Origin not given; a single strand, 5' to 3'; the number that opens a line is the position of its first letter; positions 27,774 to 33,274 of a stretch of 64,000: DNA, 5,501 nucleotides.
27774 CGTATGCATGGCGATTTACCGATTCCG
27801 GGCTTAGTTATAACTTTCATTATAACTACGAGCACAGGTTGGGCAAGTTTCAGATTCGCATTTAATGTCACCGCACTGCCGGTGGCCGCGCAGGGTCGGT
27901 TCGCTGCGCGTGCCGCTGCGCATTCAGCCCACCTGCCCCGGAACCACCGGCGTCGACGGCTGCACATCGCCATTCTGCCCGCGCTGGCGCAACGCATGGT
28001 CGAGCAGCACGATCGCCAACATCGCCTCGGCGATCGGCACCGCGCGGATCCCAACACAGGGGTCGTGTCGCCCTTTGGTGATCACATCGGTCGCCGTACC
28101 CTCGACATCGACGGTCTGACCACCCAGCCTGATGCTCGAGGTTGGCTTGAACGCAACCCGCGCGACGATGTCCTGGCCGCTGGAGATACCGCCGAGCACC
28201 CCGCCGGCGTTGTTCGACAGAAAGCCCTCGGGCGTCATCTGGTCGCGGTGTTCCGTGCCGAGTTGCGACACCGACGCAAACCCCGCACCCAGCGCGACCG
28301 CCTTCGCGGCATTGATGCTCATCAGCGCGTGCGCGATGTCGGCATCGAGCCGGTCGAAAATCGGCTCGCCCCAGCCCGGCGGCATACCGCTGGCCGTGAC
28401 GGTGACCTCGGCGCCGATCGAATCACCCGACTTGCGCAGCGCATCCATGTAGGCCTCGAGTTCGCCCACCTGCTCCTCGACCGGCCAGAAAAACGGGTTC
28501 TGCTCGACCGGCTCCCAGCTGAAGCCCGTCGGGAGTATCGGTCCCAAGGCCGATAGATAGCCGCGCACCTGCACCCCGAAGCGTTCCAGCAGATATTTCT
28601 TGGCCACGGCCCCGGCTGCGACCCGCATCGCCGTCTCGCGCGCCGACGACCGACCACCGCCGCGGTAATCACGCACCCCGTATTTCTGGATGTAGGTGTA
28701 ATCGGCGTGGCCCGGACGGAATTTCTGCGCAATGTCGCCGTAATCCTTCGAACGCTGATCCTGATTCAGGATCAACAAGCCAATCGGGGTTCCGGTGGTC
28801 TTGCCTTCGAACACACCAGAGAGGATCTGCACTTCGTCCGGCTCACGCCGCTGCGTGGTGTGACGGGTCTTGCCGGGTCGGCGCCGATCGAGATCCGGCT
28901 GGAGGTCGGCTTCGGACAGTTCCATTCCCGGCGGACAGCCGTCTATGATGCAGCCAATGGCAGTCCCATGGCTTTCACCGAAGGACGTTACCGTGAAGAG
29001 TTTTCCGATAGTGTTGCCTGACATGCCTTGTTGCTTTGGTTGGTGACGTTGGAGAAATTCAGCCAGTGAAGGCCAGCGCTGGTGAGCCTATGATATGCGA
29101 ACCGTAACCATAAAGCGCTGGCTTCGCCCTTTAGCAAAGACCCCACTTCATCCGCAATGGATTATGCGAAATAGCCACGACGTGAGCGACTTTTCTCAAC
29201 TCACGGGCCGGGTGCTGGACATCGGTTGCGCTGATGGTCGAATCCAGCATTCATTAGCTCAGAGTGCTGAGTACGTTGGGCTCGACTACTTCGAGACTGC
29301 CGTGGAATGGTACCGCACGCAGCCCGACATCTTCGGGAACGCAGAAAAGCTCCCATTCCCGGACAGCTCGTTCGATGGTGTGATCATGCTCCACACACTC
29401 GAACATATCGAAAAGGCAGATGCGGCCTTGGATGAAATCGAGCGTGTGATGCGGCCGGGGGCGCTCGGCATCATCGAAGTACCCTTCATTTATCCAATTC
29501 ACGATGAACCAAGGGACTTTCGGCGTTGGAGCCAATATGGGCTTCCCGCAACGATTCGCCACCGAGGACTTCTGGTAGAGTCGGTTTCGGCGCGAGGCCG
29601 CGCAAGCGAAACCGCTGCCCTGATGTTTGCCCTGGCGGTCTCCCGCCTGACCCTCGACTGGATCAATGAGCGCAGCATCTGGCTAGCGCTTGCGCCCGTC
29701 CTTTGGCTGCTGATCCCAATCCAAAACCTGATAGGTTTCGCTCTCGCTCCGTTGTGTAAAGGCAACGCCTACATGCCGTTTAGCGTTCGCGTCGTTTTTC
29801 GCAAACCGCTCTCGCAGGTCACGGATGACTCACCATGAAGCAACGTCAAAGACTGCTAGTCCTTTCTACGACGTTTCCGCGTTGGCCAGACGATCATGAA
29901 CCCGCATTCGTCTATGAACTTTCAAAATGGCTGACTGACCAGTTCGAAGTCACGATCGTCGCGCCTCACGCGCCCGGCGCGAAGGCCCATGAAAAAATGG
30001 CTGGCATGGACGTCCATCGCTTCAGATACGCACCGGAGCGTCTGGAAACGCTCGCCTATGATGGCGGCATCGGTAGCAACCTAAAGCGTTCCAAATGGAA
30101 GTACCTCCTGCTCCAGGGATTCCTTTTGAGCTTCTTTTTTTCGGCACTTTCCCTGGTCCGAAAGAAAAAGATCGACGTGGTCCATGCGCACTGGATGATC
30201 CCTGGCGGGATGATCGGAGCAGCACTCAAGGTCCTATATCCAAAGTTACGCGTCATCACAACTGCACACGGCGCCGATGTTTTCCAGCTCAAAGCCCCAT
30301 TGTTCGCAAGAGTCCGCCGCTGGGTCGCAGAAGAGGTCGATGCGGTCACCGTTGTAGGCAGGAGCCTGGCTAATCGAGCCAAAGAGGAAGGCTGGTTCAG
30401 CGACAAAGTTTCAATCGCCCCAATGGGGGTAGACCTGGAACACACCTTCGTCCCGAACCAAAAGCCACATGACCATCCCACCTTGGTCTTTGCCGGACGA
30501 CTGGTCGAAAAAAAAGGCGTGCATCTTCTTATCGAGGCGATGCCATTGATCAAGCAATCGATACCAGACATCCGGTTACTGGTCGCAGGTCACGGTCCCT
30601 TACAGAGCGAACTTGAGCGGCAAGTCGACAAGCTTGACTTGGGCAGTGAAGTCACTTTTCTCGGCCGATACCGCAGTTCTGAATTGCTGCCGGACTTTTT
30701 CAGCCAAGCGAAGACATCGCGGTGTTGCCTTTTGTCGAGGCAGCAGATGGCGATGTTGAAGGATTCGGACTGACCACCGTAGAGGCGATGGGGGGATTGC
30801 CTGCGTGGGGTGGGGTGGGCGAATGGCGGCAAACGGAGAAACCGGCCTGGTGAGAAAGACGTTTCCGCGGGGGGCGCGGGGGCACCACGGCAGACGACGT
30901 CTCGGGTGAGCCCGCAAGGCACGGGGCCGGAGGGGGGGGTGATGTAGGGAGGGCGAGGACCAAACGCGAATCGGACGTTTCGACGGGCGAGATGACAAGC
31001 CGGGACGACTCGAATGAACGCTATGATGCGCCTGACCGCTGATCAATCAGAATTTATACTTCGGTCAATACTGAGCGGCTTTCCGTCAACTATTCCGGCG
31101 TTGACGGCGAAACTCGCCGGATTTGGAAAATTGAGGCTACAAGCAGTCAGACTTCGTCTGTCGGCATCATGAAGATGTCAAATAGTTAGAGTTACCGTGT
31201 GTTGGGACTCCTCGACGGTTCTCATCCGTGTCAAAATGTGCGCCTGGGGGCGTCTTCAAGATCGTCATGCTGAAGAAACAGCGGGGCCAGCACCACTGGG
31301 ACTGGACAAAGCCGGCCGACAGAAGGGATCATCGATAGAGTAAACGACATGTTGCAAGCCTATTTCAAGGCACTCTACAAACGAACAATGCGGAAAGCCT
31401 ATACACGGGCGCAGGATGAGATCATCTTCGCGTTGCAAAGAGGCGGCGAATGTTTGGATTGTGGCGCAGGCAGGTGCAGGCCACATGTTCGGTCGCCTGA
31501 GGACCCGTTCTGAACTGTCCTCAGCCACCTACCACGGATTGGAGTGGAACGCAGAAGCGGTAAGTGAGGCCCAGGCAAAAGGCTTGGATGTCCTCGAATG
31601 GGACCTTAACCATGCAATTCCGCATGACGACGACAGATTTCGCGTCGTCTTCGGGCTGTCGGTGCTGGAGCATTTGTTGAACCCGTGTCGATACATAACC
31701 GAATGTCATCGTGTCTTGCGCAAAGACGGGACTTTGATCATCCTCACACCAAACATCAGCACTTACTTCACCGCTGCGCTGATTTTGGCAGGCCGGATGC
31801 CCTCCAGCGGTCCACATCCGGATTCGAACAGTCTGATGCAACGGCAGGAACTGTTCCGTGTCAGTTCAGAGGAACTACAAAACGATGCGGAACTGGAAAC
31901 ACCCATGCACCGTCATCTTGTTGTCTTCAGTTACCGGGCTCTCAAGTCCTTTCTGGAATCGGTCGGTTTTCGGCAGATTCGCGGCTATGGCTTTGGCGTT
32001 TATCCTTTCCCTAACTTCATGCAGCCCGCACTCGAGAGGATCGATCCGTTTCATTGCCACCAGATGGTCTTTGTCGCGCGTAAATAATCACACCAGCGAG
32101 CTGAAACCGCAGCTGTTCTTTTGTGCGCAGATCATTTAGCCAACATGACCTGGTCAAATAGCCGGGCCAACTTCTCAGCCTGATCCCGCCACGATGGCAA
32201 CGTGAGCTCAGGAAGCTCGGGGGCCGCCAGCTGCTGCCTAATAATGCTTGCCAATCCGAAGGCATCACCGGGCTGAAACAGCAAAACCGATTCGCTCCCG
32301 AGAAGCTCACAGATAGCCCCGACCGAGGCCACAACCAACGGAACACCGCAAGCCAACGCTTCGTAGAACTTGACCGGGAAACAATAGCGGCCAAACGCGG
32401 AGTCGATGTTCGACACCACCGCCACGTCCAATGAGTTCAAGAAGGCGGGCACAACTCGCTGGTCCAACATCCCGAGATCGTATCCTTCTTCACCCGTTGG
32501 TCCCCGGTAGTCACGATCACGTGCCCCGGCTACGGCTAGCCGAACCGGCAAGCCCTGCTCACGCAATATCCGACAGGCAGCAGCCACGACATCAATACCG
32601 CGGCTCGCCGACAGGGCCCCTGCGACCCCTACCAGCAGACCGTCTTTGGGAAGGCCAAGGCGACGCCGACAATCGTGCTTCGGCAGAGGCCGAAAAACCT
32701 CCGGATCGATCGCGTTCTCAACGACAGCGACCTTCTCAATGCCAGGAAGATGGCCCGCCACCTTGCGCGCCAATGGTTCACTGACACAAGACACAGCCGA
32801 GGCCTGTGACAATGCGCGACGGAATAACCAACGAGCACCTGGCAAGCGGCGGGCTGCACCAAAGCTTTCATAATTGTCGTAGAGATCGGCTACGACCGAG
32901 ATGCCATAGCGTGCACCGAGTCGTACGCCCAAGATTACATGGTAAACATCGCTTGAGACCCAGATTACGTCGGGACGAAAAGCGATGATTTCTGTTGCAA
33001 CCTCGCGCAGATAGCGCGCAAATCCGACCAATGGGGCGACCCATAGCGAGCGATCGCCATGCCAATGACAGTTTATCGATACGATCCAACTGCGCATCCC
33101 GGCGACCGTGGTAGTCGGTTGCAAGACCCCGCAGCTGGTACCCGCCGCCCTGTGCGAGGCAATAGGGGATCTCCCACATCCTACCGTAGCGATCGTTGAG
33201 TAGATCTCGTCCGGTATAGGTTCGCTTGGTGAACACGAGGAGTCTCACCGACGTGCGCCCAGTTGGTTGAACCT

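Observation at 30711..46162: Frame-disruption density is extreme inside the glycosylation island and near zero outside it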

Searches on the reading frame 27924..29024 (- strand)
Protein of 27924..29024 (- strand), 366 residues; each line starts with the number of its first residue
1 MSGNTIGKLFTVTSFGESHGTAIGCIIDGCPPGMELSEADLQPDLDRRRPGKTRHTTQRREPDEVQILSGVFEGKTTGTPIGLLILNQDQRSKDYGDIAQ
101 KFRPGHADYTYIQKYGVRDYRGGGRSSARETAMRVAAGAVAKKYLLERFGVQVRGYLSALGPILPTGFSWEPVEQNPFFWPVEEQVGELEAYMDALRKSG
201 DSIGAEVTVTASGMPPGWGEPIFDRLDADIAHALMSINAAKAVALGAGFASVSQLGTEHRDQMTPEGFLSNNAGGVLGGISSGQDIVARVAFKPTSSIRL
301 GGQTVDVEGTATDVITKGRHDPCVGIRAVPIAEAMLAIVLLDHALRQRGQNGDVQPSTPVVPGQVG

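Call 4: find_encoding_contigs(protein=window:27924-29024:-, flank=10000, max_places=10)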
Protein window:27924-29024:- (366 aa): no gene with exactly this product is on record in the collection.

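Call 18: find_homologous_proteins(query=window:27924-29024:-, max_evalue=1e-100)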
Query window:27924-29024:- (366 aa): 8000 proteins with E <= 1e-100 among 8000 candidates; the best 120 are listed.
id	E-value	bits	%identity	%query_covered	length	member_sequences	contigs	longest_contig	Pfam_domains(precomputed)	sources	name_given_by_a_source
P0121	1.1e-237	806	97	100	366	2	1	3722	PF01264.27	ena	-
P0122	7.4e-225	764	90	100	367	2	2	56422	PF01264.27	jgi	jgi:chorismate synthase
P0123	2.9e-222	755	91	99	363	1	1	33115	PF01264.27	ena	-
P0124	4.8e-220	748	89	100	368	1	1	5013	PF01264.27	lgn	-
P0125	1.7e-219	746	88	99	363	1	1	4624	PF01264.27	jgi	-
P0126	2.5e-219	745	91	98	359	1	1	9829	PF01264.27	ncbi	ncbi:MAG: chorismate synthase, partial [Chromatiaceae bacterium]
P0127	1.9e-218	742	89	99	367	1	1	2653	PF01264.27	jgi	jgi:chorismate synthase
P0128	1.9e-218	742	89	99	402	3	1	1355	PF01264.27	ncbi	-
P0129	2.0e-218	742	88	100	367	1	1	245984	PF01264.27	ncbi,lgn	-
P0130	2.5e-218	742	90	99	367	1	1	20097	PF01264.27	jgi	jgi:chorismate synthase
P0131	1.9e-217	739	89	99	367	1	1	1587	PF01264.27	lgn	-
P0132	1.0e-216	737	88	100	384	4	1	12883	PF01264.27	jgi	-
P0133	1.6e-216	736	88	99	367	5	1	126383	PF01264.27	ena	-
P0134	1.7e-216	736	89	99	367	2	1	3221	PF01264.27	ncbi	-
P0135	1.8e-216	736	87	100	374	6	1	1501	PF01264.27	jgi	jgi:chorismate synthase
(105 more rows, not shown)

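Call 19: find_encoding_contigs(protein=P0121, flank=10000, max_places=4)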
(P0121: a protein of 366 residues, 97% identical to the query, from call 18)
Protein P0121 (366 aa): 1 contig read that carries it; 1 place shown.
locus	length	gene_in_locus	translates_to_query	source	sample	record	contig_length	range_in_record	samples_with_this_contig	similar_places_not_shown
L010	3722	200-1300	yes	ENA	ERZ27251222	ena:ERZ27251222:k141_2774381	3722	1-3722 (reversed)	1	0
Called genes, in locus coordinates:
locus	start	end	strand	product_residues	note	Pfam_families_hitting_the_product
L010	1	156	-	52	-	?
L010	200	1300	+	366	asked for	PF01264:Chorismate_synt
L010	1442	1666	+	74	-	PF04014:MazE_antitoxin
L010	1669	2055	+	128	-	PF02661:Fic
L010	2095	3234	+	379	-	PF01306:LacY_symp (weak), PF03825:Nuc_H_symport, PF07690:MFS_1, PF12832:MFS_1_like, PF07690:MFS_1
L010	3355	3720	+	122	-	?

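Call 20: find_encoding_contigs(protein=P0123, flank=10000, max_places=3)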
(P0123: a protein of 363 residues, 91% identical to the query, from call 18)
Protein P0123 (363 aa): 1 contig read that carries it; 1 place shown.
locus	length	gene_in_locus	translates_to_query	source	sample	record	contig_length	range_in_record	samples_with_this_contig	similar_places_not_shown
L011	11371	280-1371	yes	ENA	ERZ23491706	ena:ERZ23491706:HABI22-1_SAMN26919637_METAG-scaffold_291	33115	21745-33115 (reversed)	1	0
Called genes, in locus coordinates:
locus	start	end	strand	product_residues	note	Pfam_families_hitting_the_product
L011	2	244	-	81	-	?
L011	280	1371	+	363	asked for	PF01264:Chorismate_synt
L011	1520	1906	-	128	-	PF02661:Fic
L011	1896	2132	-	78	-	-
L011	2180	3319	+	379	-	PF03825:Nuc_H_symport, PF07690:MFS_1, PF12832:MFS_1_like, PF07690:MFS_1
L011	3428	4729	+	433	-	PF00364:Biotin_lipoyl (faint), PF25984:BSH_YknX (faint)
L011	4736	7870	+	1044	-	PF00873:ACR_tran, PF03176:MMPL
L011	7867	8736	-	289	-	PF00126:HTH_1, PF03466:LysR_substrate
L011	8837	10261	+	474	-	PF00330:Aconitase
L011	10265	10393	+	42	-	PF08085:Entericidin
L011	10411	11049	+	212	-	PF00694:Aconitase_C, PF27512:LeuD, PF27434:LeuD_C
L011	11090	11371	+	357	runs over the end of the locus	PF00180:Iso_dh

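Call 21: find_encoding_contigs(protein=P0122, flank=10000, max_places=3)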
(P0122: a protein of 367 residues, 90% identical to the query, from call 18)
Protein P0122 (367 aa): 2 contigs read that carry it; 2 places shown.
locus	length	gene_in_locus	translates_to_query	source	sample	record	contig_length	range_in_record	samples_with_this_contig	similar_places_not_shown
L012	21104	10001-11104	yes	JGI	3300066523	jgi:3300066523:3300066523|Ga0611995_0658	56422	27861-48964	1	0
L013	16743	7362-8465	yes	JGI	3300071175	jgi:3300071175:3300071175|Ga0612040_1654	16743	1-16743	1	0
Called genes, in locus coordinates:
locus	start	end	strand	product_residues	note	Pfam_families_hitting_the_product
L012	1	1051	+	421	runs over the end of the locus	PF00005:ABC_tran, PF14524:Wzt_C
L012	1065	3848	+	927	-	-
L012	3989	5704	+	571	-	PF00535:Glycos_transf_2, PF13641:Glyco_tranf_2_3, PF13632:Glyco_trans_2_3 (weak)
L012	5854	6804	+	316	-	PF00535:Glycos_transf_2, PF10111:Glyco_tranf_2_2 (weak), PF13641:Glyco_tranf_2_3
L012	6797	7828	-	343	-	PF13641:Glyco_tranf_2_3, PF00535:Glycos_transf_2, PF13632:Glyco_trans_2_3 (weak)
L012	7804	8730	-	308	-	PF01073:3Beta_HSD, PF01370:Epimerase, PF04321:RmlD_sub_bind, PF07993:NAD_binding_4 (faint), PF16363:GDP_Man_Dehyd, PF13460:NAD_binding_10 (weak)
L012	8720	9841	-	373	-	PF13692:Glyco_trans_1_4, PF00534:Glycos_transf_1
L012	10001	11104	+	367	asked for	PF01264:Chorismate_synt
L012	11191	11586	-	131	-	PF02661:Fic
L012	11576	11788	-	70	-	-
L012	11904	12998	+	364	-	PF03825:Nuc_H_symport, PF07690:MFS_1, PF12832:MFS_1_like, PF07690:MFS_1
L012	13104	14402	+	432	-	PF00364:Biotin_lipoyl (faint), PF25917:BSH_RND (weak), PF25973:BSH_CzcB (weak), PF25984:BSH_YknX (faint)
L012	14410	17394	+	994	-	PF00873:ACR_tran, PF03176:MMPL (faint)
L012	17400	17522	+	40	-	-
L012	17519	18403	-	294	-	PF00126:HTH_1, PF03466:LysR_substrate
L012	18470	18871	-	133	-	-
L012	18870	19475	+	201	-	PF00330:Aconitase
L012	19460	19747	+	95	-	PF00330:Aconitase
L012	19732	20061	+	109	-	PF00330:Aconitase, PF08085:Entericidin (faint)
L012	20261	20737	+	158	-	PF00694:Aconitase_C, PF27512:LeuD, PF27434:LeuD_C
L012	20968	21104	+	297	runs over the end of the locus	PF00180:Iso_dh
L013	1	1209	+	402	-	?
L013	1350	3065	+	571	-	PF00535:Glycos_transf_2, PF13641:Glyco_tranf_2_3, PF13632:Glyco_trans_2_3 (weak)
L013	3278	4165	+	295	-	PF00535:Glycos_transf_2, PF13641:Glyco_tranf_2_3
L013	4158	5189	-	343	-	PF13641:Glyco_tranf_2_3, PF00535:Glycos_transf_2, PF13632:Glyco_trans_2_3 (weak)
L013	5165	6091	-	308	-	PF01073:3Beta_HSD, PF01370:Epimerase, PF04321:RmlD_sub_bind, PF07993:NAD_binding_4 (faint), PF16363:GDP_Man_Dehyd, PF13460:NAD_binding_10 (weak)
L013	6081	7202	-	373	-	PF13692:Glyco_trans_1_4, PF00534:Glycos_transf_1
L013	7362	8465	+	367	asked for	PF01264:Chorismate_synt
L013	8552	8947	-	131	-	PF02661:Fic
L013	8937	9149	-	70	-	-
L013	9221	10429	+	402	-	PF03825:Nuc_H_symport, PF07690:MFS_1, PF12832:MFS_1_like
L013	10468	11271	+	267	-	PF25973:BSH_CzcB (faint)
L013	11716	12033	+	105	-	-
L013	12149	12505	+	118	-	-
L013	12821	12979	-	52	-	-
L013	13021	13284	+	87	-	PF00873:ACR_tran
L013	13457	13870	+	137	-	-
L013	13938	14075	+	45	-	-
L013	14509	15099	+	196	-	PF00873:ACR_tran, PF03176:MMPL (weak)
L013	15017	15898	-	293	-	PF00126:HTH_1, PF03466:LysR_substrate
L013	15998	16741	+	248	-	?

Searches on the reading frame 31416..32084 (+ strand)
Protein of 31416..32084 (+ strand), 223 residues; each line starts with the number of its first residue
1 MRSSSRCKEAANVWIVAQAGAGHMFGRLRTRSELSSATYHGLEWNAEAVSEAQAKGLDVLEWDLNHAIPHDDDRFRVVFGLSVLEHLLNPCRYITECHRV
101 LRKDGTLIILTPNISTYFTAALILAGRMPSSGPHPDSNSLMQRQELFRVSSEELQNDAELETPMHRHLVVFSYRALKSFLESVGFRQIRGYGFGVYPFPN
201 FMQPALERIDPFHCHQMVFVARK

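Call 79: search_dna_similar(query=window:31416-32084:+, collection=plasmids, mode=protein, max_evalue=0.00001, max_rows=6)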
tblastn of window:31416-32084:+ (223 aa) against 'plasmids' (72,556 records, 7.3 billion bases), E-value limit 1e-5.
Records with a match: 1; places in all: 1; records where one place covers at least 80% of the query: 0.
Best place of each record, by identity: <60% 1.
By first word of the organism name: Embleya 1.
By predicted mobility (MOB-suite, as given by PLSDB): mobilizable 1.
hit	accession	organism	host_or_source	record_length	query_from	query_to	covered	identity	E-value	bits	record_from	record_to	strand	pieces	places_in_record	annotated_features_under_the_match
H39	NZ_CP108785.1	Embleya sp. NBC_00888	-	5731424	38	209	77%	26.6%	1e-7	59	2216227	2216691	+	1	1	none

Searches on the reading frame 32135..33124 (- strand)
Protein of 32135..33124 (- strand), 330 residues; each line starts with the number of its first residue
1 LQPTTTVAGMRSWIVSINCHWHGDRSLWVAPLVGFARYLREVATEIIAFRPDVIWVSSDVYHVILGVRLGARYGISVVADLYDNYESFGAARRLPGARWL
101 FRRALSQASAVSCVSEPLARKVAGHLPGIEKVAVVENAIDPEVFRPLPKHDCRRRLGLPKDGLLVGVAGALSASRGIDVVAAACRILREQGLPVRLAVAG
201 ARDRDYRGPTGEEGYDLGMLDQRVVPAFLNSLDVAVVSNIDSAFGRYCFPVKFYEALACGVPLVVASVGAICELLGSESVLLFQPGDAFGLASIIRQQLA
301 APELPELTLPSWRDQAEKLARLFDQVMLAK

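Call 78: search_dna_similar(query=window:32135-33124:-, collection=plasmids, mode=protein, max_evalue=1e-8, max_rows=6)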
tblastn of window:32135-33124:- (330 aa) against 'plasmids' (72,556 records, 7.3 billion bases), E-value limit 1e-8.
Records with a match: 7; places in all: 7; records where one place covers at least 80% of the query: 3.
Best place of each record, by identity: <60% 7.
By first word of the organism name: Leisingera 2; Paracoccus 2; Isosphaeraceae 1; Rhizobium 1; Escherichia 1.
By predicted mobility (MOB-suite, as given by PLSDB): non-mobilizable 6; mobilizable 1.
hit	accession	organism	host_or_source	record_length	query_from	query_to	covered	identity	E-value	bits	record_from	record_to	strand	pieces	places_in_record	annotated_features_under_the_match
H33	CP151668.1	Isosphaeraceae bacterium EP7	-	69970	35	330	90%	26.8%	9e-10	67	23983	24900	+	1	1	glycosyltransferase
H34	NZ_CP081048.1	Leisingera aquaemixtae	-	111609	35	297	80%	27.9%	7e-10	68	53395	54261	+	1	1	glycosyltransferase family 4 protein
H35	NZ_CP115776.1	Paracoccus albus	cell culture,sediment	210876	33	297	80%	24.1%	4e-9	66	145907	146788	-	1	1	glycosyltransferase family 4 protein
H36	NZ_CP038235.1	Leisingera sp. NJS201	cell culture,Marine Biofilm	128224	34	297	80%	24.1%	4e-9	65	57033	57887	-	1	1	glycosyltransferase family 4 protein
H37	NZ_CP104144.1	Rhizobium sullae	Sulla coronaria,cell culture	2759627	92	295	62%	29.5%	4e-9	66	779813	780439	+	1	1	record has no annotation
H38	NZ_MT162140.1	Escherichia coli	Chroicocephalus novaehollandiae,Cloacal ...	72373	102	275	53%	27.6%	4e-11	71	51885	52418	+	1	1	glycosyltransferase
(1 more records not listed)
